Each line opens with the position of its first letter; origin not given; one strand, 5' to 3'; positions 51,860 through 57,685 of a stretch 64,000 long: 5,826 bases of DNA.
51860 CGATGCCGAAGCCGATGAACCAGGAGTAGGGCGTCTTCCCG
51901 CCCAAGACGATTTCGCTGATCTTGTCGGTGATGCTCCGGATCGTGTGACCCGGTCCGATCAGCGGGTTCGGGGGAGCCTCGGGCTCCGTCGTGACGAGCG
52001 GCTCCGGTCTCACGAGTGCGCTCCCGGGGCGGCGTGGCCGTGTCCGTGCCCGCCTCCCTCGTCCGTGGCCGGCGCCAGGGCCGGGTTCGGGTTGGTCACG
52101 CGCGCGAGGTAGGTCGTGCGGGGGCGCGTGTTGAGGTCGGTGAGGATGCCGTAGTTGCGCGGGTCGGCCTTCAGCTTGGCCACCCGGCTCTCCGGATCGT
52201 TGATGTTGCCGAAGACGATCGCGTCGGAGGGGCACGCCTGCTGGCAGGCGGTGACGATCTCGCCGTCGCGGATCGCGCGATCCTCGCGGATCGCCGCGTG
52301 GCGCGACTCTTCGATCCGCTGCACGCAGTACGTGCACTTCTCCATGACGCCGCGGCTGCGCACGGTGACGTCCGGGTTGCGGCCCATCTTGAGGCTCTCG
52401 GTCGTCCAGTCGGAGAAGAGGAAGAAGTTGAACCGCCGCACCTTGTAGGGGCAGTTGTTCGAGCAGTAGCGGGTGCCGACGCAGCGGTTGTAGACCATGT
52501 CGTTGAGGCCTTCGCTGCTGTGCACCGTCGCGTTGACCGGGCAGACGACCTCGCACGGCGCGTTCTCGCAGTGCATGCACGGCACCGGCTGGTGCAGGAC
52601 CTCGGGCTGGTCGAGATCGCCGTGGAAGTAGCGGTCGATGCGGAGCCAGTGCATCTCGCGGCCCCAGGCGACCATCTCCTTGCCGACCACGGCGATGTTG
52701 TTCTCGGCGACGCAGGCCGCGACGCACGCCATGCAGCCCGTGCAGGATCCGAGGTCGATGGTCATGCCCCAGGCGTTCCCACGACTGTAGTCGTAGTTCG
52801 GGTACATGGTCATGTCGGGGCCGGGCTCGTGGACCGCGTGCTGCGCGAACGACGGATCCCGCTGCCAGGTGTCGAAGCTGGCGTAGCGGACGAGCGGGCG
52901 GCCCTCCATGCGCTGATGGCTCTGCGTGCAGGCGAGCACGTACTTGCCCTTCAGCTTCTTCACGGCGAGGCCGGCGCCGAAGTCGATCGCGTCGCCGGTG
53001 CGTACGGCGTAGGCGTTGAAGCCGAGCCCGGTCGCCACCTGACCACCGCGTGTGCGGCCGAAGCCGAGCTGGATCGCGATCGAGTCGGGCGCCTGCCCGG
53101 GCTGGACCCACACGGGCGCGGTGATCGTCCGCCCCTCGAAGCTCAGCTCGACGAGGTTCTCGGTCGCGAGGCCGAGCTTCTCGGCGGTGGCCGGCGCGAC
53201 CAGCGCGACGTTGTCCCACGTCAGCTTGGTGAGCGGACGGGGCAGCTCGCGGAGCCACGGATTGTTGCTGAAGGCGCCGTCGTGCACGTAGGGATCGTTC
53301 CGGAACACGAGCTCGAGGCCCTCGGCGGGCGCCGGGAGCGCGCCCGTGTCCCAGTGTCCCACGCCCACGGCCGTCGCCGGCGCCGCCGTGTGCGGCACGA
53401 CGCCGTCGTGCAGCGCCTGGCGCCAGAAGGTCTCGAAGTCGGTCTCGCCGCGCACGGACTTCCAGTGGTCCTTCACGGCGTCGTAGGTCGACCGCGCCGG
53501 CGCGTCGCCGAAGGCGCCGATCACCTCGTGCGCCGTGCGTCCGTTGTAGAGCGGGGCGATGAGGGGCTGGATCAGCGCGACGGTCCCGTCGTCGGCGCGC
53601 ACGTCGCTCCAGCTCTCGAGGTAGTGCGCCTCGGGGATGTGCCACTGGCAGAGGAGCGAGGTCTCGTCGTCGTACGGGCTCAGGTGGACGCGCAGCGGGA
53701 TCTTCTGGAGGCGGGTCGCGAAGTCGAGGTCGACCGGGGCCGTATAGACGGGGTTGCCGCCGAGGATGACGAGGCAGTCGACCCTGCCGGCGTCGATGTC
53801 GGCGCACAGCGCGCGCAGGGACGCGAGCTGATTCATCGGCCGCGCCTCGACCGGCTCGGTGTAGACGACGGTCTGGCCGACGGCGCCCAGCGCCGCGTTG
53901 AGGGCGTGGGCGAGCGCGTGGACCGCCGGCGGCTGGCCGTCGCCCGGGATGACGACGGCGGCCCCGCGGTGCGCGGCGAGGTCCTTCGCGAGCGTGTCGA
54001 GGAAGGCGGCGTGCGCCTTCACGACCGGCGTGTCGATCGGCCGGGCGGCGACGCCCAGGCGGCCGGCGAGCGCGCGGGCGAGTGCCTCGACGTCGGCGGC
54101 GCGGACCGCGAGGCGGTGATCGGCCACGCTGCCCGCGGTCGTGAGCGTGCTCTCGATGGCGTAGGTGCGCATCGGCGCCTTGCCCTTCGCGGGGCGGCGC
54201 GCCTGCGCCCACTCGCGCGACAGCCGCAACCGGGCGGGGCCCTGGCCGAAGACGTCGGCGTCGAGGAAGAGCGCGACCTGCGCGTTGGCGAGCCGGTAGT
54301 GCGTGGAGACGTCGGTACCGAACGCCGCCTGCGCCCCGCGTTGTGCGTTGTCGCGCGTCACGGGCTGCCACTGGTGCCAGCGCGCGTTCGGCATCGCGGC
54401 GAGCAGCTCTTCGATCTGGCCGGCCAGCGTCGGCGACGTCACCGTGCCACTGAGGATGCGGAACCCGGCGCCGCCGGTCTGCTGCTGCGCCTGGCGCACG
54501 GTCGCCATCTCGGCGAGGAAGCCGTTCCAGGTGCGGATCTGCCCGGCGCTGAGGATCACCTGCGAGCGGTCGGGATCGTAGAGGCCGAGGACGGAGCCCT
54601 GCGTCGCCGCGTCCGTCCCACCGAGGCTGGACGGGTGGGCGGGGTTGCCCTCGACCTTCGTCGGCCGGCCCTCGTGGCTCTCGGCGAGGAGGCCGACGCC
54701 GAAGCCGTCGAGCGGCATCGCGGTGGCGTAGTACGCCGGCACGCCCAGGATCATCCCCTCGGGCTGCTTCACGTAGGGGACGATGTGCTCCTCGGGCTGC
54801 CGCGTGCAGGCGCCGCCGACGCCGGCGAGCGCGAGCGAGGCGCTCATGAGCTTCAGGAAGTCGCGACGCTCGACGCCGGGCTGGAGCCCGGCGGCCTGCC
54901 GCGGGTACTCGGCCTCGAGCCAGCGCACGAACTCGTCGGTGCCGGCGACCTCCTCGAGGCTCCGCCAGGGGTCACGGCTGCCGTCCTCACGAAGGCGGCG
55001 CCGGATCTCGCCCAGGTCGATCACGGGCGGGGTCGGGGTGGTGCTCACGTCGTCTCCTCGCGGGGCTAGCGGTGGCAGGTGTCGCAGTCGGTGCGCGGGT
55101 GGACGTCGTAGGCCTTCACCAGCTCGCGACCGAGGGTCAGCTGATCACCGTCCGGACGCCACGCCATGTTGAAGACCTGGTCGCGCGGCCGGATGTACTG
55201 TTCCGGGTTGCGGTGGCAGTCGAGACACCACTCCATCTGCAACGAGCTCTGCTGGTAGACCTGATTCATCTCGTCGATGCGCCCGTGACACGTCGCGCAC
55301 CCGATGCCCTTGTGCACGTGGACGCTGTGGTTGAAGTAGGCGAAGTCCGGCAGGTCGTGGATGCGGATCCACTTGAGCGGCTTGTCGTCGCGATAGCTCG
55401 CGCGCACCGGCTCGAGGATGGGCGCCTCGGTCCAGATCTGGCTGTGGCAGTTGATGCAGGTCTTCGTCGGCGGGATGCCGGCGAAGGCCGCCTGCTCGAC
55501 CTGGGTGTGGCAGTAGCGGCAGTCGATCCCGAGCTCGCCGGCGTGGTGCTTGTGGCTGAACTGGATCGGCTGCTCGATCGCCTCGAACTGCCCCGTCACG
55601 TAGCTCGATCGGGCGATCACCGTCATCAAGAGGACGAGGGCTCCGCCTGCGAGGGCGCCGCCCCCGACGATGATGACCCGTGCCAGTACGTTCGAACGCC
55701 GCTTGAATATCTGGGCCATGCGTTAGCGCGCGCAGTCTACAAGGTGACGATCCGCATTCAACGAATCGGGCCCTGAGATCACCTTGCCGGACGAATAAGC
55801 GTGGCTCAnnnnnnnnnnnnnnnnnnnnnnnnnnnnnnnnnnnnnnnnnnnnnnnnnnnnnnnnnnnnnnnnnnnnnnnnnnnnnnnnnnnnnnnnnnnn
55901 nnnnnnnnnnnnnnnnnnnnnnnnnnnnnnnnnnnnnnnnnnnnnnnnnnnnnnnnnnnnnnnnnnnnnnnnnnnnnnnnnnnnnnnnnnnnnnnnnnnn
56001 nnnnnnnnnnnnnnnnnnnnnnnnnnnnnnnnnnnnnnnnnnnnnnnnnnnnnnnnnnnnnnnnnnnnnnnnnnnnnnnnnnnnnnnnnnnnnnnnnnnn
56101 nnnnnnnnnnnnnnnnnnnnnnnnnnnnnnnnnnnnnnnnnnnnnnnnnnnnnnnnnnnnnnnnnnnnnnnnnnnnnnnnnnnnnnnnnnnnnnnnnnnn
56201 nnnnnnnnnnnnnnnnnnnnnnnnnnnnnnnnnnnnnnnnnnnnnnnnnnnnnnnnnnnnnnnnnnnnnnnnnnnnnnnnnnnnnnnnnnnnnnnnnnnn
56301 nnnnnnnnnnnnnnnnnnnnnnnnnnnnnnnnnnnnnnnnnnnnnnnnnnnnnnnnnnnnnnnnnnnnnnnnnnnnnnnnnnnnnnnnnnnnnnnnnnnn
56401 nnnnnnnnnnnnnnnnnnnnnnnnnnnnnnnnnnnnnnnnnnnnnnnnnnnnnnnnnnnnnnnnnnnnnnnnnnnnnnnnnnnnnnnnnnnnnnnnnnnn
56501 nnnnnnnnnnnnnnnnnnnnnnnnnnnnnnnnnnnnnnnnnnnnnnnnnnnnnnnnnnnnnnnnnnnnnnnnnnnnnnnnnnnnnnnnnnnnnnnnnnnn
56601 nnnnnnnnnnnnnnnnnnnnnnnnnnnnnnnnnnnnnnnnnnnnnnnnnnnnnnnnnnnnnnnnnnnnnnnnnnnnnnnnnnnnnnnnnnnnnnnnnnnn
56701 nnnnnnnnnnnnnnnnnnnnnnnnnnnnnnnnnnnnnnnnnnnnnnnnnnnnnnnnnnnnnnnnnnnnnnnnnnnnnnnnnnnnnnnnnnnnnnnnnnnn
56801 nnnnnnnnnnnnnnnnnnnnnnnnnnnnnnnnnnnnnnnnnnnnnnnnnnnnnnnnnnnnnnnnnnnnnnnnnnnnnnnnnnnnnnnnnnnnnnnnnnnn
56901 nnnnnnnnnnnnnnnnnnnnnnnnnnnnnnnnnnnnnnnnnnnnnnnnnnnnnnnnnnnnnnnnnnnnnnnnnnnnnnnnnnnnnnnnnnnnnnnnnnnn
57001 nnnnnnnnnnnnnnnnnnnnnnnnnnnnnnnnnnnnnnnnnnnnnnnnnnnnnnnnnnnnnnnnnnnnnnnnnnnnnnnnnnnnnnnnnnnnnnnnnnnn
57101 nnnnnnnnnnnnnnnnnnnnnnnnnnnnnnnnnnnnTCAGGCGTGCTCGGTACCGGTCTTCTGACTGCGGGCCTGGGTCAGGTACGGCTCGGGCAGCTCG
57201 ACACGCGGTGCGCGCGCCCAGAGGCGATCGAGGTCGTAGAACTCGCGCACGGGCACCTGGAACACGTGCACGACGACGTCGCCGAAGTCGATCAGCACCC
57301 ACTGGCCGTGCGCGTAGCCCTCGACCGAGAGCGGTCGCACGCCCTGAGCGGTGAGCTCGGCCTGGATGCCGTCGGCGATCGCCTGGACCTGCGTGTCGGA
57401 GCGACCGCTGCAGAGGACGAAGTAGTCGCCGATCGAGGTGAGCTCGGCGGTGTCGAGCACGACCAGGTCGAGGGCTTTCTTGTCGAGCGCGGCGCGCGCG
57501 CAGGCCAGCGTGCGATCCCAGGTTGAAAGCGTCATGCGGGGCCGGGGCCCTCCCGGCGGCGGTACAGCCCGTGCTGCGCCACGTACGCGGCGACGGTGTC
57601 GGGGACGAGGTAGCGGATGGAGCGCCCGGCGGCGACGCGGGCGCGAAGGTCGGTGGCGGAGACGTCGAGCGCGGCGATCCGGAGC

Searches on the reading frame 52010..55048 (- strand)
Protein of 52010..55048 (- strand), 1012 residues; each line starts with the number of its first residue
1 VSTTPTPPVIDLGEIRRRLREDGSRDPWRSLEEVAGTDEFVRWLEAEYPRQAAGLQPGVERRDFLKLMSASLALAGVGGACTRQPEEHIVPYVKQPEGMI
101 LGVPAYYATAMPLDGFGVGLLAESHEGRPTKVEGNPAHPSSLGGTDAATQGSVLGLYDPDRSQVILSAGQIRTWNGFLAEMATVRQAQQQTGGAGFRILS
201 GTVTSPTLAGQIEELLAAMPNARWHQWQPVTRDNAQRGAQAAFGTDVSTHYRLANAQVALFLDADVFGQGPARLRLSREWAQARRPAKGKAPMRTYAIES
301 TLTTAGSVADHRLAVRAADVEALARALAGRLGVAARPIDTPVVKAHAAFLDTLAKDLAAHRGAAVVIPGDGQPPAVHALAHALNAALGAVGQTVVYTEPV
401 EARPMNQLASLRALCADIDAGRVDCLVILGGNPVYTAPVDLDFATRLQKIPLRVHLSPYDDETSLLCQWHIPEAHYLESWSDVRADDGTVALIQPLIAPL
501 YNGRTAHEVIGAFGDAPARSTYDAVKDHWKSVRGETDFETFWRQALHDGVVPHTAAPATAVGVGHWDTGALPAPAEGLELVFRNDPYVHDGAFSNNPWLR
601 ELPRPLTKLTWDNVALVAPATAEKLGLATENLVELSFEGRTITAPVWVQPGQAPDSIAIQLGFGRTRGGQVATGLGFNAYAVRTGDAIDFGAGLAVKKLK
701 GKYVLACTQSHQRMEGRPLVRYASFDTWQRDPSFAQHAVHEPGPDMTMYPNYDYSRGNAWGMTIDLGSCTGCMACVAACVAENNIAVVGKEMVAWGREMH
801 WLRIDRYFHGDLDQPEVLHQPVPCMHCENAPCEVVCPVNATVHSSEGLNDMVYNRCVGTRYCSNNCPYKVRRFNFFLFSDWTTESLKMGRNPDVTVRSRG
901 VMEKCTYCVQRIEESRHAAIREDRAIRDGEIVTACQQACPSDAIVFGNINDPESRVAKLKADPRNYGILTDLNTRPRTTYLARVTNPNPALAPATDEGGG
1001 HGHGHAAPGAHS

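Call 68: search_protein_families(library=pfam, proteins=[window:52010-55048:-], max_evalue=0.00001)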
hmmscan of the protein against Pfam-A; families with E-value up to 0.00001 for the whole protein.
window:52010-55048:- (1012 aa): 2 families
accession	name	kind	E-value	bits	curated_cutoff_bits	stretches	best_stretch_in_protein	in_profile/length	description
PF12838.12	Fer4_7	-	6.4e-12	46.2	27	1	768-840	1-52/52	4Fe-4S dicluster domain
PF13247.11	Fer4_11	-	3.3e-06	27.7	26.2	1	818-874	4-62/100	4Fe-4S dicluster domain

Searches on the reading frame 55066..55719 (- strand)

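Call 68: search_protein_families(library=pfam, proteins=[window:55066-55719:-], max_evalue=0.00001)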
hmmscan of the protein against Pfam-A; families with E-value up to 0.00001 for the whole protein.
window:55066-55719:- (217 aa): 4 families
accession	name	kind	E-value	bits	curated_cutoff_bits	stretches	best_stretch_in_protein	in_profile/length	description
PF14522.11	Cytochrome_C7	-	1.1e-13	51.2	24.8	1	128-217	2-67/67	Cytochrome c7 and related cytochrome c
PF14537.11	Cytochrom_c3_2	-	3.3e-10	40.7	25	1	133-217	1-65/79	Cytochrome c3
PF02085.21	Cytochrom_CIII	-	8.6e-08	32.9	22.9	0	47-95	16-56/101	Class III cytochrome C family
PF22113.1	Mtrc-MtrF_II-IV_dom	-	7.4e-07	29.3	30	0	141-216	9-88/176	Outer membrane cytochrome MtrC/MtrF-like, domains II/IV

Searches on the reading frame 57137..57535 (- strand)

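Call 68: search_protein_families(library=pfam, proteins=[window:57137-57535:-], max_evalue=0.00001)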
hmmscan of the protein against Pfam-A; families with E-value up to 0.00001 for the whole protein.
window:57137-57535:- (132 aa): 1 family
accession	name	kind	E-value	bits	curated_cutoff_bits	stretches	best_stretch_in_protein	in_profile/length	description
PF02410.21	RsfS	-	7.2e-33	113.2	21.6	1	12-106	3-98/98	Ribosomal silencing factor during starvation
